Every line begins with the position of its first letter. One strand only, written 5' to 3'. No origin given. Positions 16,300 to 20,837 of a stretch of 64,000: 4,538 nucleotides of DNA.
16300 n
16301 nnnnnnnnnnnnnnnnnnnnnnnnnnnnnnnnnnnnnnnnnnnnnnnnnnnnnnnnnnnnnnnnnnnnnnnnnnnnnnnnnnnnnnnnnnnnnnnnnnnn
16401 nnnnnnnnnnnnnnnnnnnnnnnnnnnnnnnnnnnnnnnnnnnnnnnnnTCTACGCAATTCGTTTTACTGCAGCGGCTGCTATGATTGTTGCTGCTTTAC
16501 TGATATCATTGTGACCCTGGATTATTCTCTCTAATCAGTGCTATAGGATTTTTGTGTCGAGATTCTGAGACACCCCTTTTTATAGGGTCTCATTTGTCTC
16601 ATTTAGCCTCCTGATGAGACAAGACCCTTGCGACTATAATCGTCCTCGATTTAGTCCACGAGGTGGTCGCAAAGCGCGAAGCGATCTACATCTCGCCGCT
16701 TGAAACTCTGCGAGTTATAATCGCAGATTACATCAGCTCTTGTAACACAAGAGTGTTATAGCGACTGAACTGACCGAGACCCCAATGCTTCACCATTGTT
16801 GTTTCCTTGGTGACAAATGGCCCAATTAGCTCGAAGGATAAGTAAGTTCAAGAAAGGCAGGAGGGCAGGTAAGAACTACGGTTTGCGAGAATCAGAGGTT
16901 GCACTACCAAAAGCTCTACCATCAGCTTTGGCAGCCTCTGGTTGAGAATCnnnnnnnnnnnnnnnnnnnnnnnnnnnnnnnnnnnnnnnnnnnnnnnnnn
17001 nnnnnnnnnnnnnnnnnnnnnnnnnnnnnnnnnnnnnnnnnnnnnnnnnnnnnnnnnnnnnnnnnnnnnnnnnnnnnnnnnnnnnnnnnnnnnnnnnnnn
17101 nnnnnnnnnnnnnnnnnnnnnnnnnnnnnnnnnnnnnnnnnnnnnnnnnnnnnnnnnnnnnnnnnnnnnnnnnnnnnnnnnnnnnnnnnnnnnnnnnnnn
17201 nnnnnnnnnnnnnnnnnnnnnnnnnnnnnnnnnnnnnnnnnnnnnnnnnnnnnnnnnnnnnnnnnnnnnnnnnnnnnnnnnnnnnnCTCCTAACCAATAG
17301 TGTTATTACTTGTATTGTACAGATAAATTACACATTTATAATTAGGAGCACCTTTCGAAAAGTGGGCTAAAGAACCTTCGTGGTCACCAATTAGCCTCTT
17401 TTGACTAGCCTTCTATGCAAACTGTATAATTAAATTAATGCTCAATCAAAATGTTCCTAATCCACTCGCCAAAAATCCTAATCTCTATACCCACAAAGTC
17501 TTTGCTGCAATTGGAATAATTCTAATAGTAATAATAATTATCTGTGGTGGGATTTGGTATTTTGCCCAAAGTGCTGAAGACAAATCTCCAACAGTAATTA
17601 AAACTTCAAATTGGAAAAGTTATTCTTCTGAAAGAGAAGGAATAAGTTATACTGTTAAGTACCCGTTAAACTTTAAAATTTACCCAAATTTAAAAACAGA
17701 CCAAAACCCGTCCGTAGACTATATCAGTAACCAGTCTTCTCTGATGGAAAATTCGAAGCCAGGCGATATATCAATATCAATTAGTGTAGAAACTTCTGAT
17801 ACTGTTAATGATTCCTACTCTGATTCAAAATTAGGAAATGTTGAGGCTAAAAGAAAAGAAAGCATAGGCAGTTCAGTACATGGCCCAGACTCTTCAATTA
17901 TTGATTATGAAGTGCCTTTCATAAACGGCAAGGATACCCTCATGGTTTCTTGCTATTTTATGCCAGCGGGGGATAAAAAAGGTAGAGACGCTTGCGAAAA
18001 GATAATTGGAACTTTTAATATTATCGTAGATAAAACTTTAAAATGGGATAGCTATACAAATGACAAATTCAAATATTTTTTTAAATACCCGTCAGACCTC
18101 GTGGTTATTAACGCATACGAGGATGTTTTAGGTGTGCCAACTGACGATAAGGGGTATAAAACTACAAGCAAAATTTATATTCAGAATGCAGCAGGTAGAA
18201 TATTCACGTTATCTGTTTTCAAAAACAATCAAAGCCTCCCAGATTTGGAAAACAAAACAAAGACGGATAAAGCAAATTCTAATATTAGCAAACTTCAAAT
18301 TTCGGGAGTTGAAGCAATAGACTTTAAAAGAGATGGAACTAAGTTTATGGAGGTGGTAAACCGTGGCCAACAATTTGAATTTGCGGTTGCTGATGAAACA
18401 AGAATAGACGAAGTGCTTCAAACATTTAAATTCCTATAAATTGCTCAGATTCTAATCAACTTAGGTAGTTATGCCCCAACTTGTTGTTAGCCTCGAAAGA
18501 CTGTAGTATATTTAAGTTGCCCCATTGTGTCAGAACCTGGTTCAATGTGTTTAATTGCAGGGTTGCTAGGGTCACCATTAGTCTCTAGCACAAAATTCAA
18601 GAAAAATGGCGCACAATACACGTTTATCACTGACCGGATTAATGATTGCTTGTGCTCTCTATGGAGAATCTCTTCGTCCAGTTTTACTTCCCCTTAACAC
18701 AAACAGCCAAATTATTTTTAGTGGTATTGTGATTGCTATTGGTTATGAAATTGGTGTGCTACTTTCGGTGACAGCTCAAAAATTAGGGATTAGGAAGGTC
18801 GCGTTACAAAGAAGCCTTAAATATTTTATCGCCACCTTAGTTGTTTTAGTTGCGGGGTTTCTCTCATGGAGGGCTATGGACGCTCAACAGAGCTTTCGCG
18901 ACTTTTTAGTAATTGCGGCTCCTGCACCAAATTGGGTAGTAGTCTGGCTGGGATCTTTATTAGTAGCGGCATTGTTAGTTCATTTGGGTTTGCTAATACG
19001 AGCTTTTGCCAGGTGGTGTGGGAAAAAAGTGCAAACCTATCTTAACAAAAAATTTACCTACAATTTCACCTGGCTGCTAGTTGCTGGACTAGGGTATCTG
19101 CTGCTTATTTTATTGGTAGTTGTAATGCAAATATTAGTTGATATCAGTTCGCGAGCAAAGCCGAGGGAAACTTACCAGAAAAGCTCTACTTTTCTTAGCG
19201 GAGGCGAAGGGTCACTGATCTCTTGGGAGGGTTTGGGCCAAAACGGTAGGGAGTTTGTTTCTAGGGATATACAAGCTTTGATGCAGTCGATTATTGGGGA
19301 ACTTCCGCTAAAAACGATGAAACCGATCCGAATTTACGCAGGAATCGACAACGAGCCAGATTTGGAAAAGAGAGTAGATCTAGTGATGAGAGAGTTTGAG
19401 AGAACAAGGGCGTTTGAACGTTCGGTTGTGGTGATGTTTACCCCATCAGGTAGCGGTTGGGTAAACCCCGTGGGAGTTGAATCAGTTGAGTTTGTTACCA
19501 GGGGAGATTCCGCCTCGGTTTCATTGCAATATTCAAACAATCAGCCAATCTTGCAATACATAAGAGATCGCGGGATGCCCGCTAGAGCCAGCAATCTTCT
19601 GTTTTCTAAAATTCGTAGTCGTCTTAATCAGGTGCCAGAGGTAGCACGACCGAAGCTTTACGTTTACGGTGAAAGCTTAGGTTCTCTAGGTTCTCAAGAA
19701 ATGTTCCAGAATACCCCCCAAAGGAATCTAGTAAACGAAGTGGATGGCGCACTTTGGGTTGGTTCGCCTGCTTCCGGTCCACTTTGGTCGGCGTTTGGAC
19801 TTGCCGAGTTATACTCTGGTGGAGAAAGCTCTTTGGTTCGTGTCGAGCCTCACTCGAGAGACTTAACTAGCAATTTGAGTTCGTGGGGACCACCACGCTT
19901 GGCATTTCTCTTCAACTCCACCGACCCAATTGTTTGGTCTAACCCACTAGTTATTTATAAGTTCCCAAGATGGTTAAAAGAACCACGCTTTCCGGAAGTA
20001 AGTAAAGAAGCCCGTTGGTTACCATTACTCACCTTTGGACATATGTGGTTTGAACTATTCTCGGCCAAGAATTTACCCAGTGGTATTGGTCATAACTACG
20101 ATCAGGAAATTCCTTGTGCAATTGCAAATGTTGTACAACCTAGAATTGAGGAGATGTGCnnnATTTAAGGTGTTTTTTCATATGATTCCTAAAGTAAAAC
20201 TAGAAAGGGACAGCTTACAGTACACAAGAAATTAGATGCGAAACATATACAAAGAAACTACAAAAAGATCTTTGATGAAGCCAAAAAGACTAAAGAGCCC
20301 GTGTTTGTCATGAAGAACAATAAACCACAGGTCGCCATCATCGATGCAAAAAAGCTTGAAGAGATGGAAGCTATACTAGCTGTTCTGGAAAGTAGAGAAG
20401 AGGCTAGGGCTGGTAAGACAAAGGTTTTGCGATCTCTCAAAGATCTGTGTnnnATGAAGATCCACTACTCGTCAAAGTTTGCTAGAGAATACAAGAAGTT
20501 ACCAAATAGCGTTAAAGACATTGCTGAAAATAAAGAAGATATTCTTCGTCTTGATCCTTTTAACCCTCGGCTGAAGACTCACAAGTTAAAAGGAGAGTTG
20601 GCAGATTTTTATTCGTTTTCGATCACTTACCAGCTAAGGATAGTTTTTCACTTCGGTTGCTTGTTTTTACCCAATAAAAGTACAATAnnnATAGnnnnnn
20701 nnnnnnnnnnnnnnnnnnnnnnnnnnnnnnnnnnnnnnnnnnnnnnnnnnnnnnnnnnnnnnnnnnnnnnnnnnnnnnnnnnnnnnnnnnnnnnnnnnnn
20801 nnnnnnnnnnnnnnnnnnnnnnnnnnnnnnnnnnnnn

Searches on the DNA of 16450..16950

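Call 55: search_rna_families(source=window, start=16450, end=16950, threshold=evalue, max_evalue=10, show_alignments=2)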
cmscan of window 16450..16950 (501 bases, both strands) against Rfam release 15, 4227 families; matches with E-value up to 10: 1.
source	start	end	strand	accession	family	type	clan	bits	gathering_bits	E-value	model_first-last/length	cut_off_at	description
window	16904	16946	-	RF00131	mir-30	Gene; miRNA;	-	13.1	50.2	7.5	19-59/77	no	mir-30 microRNA precursor family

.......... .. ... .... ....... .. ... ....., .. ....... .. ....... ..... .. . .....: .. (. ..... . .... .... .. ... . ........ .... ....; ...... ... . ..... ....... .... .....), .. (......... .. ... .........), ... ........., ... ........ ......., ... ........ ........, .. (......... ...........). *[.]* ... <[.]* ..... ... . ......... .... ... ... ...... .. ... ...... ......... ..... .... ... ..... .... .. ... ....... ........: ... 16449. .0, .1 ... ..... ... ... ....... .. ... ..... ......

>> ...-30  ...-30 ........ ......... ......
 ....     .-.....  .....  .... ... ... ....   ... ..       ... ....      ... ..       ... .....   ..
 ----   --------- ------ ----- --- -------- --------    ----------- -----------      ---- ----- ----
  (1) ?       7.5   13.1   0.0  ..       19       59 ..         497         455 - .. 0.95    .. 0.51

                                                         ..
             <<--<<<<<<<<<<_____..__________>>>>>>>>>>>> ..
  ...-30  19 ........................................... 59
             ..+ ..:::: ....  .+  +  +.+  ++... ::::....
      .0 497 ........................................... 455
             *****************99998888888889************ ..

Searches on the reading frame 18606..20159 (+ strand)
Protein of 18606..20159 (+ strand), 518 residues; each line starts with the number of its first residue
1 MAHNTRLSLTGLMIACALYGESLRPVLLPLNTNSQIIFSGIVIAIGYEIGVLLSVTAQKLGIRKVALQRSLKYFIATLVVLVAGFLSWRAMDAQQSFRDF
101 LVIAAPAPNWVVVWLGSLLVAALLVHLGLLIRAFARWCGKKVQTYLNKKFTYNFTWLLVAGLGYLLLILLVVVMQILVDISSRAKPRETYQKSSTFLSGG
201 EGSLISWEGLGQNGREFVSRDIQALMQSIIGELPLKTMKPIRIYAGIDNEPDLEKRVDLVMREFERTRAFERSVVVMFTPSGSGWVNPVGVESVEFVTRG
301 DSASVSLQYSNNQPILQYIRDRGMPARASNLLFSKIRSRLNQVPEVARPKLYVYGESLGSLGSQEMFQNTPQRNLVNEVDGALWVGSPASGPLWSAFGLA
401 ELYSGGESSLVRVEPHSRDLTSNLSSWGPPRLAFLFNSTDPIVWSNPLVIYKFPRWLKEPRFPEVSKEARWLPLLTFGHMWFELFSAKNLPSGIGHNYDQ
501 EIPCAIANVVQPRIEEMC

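Call 3: search_protein_families(library=pfam, proteins=[window:18606-20159:+], max_evalue=0.01)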
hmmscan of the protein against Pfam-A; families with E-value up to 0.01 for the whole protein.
window:18606-20159:+ (518 aa): 2 families
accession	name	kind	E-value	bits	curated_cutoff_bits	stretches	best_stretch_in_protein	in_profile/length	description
PF10081.15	Abhydrolase_9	-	3.9e-75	253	26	1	241-513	1-278/288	Alpha/beta-hydrolase family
PF15420.11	Abhydrolase_9_N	-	2e-23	84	27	1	25-219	3-205/208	Alpha/beta-hydrolase family N-terminus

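Call 6: search_protein_families(library=ncbifam, proteins=[window:18606-20159:+], max_evalue=0.001)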
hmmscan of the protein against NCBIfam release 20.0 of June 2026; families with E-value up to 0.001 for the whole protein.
window:18606-20159:+ (518 aa): 0 families

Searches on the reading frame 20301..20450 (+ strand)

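Call 3: search_protein_families(library=pfam, proteins=[window:20301-20450:+], max_evalue=0.01)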
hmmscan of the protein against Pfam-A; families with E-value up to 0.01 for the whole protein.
window:20301-20450:+ (50 aa): 1 family
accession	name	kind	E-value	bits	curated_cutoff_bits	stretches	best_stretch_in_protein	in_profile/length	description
PF02604.26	PhdYeFM_antitox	-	0.0067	16.6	29.8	1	3-38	29-63/74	Antitoxin Phd_YefM, type II toxin-antitoxin system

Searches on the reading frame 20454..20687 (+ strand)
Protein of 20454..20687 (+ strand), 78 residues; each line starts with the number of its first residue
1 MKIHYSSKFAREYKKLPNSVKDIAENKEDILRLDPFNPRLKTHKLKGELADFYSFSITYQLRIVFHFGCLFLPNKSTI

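Call 3: search_protein_families(library=pfam, proteins=[window:20454-20687:+], max_evalue=0.01)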
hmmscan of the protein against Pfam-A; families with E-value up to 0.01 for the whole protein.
window:20454-20687:+ (78 aa): 3 families
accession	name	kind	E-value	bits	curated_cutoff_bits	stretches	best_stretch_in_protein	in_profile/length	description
PF15738.11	YafQ_toxin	-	0.00022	21.9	30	1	1-61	1-64/88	Bacterial toxin of type II toxin-antitoxin system, YafQ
PF06769.20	YoeB_toxin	-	0.0025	18.3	27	1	20-66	20-65/80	YoeB-like toxin of bacterial type II toxin-antitoxin system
PF05015.19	HigB-like_toxin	-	0.0046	17.8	27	1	20-68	35-79/91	RelE-like toxin of type II toxin-antitoxin system HigB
